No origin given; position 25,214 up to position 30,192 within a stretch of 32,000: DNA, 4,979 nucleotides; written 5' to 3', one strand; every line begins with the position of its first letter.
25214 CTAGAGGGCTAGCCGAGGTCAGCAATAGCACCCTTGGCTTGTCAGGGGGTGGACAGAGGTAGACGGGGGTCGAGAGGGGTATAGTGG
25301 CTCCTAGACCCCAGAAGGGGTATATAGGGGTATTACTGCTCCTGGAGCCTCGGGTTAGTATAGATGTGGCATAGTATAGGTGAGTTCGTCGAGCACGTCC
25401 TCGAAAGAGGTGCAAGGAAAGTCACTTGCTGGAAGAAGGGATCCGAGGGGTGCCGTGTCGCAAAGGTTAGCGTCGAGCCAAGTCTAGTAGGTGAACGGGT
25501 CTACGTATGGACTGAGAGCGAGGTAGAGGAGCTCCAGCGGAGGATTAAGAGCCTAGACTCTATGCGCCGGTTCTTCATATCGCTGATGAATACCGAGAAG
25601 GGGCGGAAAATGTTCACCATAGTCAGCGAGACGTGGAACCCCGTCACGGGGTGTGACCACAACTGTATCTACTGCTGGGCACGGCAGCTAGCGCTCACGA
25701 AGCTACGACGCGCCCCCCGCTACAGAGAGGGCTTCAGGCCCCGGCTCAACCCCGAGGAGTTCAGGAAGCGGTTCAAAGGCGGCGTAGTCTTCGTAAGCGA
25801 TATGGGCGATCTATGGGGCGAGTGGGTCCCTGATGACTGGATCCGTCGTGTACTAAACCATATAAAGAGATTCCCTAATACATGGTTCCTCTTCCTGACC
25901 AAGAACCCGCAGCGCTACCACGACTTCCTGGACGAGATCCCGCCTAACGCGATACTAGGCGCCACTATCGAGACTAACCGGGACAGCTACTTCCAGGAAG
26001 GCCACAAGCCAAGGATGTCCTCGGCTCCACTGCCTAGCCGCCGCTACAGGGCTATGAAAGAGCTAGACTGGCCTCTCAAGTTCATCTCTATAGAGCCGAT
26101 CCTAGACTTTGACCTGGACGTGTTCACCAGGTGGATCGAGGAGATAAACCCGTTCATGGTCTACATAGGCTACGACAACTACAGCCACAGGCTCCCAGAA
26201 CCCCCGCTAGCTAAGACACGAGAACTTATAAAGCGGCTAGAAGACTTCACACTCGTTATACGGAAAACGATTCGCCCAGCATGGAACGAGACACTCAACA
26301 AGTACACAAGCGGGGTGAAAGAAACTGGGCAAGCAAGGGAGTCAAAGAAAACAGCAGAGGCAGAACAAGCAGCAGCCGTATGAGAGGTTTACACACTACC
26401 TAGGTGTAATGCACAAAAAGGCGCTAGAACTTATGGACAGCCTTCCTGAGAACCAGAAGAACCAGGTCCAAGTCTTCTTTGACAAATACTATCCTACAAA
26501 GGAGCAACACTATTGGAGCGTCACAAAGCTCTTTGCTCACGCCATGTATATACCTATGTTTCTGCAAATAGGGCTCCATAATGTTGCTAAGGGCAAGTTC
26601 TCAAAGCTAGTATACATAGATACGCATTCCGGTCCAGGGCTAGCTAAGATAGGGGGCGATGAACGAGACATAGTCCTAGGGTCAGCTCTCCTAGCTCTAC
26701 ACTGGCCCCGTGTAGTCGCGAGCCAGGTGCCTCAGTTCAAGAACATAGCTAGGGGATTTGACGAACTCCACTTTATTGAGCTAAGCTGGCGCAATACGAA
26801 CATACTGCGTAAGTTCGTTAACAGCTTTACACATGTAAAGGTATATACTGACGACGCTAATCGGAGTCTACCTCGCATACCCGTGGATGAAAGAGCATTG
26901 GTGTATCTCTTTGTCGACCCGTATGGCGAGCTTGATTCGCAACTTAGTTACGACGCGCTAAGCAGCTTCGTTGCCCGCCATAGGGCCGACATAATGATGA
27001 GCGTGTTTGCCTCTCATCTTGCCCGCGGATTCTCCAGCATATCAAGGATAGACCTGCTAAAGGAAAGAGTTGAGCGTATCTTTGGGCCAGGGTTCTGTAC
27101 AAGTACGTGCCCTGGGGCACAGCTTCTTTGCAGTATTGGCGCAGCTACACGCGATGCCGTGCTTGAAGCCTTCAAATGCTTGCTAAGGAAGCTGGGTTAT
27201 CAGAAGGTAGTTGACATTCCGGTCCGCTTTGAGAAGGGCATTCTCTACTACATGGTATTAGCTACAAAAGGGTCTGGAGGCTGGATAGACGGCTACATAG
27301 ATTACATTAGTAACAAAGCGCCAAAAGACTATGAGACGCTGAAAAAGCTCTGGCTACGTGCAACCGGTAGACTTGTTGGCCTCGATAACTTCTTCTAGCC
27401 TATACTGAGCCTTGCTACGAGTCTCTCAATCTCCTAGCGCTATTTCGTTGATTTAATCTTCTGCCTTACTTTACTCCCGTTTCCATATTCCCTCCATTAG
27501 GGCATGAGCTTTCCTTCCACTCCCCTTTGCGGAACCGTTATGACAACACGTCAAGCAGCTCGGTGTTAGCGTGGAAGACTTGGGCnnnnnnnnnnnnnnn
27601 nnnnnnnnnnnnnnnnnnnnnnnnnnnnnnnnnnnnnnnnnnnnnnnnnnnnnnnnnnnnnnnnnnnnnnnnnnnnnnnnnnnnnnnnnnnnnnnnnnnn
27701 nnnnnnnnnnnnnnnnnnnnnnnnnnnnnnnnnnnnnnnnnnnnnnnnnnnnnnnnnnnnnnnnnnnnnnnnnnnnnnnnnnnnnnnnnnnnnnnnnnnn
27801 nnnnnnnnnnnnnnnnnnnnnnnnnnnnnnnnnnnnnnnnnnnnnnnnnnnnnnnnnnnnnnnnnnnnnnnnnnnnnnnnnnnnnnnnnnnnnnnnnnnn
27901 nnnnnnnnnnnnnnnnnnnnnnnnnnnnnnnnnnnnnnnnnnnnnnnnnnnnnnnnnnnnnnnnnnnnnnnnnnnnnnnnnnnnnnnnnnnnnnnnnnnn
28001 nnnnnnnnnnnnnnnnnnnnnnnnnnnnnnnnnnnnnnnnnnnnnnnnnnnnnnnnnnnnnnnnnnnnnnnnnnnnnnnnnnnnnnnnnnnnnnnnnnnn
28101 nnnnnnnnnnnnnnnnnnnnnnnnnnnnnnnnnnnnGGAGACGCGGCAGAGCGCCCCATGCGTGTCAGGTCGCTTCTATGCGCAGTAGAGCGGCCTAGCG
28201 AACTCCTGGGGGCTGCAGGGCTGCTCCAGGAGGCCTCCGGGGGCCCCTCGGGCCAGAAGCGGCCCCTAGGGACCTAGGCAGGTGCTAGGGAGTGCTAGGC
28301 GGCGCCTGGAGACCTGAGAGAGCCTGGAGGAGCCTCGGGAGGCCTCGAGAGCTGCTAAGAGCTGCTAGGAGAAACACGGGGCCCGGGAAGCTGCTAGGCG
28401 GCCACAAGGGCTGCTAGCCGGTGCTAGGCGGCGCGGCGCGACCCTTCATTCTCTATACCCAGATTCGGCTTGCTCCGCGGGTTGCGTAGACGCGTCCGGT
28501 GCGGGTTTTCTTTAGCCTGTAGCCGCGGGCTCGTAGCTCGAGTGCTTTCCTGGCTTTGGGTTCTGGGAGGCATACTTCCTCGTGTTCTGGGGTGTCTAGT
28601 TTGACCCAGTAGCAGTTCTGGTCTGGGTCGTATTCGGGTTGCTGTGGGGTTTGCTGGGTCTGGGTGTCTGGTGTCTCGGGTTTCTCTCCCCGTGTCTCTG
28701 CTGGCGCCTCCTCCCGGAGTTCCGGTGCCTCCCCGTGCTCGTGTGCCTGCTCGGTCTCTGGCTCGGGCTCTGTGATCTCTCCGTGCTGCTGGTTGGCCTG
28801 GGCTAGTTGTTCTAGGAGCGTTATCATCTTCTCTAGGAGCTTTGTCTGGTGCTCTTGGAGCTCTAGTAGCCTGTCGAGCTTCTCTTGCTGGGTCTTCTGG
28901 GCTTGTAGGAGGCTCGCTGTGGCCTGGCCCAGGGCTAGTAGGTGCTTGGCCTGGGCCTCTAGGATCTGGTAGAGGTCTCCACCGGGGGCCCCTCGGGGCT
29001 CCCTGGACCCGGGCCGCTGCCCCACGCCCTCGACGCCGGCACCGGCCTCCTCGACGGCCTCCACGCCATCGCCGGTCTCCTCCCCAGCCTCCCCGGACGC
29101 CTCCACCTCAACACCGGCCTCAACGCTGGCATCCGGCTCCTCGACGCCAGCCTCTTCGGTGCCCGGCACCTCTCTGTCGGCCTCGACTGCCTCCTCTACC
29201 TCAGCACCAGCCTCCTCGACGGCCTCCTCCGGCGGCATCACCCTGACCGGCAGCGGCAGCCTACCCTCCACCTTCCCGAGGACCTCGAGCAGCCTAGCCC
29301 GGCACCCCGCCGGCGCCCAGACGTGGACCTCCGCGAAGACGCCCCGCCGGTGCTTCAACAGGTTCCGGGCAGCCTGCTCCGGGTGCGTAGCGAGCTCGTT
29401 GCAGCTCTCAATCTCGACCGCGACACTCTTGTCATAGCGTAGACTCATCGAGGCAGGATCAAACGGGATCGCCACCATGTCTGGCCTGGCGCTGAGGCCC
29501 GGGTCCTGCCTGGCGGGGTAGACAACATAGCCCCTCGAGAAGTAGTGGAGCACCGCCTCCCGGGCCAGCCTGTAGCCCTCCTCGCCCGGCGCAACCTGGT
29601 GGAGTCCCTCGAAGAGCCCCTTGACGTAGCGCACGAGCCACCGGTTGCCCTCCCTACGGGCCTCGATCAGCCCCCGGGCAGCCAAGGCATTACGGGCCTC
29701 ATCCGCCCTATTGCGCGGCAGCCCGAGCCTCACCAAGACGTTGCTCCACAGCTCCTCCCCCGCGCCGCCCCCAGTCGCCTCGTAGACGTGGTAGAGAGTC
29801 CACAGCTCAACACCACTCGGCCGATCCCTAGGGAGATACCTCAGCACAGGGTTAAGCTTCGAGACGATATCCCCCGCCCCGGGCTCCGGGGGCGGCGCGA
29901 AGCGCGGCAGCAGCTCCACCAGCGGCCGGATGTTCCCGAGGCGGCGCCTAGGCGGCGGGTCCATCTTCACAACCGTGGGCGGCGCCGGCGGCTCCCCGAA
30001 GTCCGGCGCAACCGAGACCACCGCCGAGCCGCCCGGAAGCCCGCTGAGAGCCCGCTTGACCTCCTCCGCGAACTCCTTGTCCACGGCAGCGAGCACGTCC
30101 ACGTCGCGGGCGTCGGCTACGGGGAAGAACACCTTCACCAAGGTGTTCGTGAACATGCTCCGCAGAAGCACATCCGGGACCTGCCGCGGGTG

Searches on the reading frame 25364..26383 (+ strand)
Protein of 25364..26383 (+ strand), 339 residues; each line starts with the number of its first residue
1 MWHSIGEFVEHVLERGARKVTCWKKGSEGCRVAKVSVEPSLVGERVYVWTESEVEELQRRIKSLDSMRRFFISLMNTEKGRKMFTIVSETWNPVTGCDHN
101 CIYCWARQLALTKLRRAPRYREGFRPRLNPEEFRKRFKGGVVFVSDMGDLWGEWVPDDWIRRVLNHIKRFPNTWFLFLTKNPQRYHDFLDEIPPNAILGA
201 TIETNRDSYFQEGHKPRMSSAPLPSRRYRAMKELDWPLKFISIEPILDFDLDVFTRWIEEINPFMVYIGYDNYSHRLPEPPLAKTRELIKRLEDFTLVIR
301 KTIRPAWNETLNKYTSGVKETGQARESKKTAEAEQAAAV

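Call 52: search_protein_families(library=pfam, proteins=[window:25364-26383:+], max_evalue=0.01)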
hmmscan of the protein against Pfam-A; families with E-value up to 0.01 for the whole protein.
window:25364-26383:+ (339 aa): 2 families
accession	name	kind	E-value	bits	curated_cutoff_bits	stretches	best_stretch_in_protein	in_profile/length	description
PF07505.17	DUF5131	-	1e-19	71.5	28.9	1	88-248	8-165/243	Protein of unknown function (DUF5131)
PF04055.27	Radical_SAM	-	0.0047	17.6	29.5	1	92-137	2-37/166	Radical SAM superfamily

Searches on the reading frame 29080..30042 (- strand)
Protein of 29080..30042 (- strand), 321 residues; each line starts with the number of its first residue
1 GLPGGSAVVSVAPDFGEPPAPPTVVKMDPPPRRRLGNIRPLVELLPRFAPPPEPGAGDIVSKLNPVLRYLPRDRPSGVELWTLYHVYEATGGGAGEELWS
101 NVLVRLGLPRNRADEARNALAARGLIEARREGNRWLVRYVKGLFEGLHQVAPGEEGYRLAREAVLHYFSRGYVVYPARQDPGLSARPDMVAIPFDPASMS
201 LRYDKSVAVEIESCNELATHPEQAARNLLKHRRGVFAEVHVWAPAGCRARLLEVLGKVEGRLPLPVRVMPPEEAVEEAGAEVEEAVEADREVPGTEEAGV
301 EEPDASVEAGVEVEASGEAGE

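Call 92: search_protein_families(library=pfam, proteins=[window:29080-30042:-], max_evalue=1)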
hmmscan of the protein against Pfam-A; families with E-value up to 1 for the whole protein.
window:29080-30042:- (321 aa): 0 families

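Call 93: search_solved_structures(query=window:29080-30042:-, max_evalue=1)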
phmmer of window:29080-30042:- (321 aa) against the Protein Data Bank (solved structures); distinct sequences matched with E-value up to 1: 4.
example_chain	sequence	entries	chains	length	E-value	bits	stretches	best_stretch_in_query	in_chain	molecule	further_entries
2b0l_A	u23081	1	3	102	0.26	13.7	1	78-135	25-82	GTP-sensing transcriptional pleiotropic repressor codY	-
8c7s_A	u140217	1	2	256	0.66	12.4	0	82-135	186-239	Global transcriptional regulator CodY (Fragment)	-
8c7o_A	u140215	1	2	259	0.67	12.4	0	82-135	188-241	Global transcriptional regulator CodY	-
5ey0_B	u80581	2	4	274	0.74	12.2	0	82-135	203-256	GTP-sensing transcriptional pleiotropic repressor CodY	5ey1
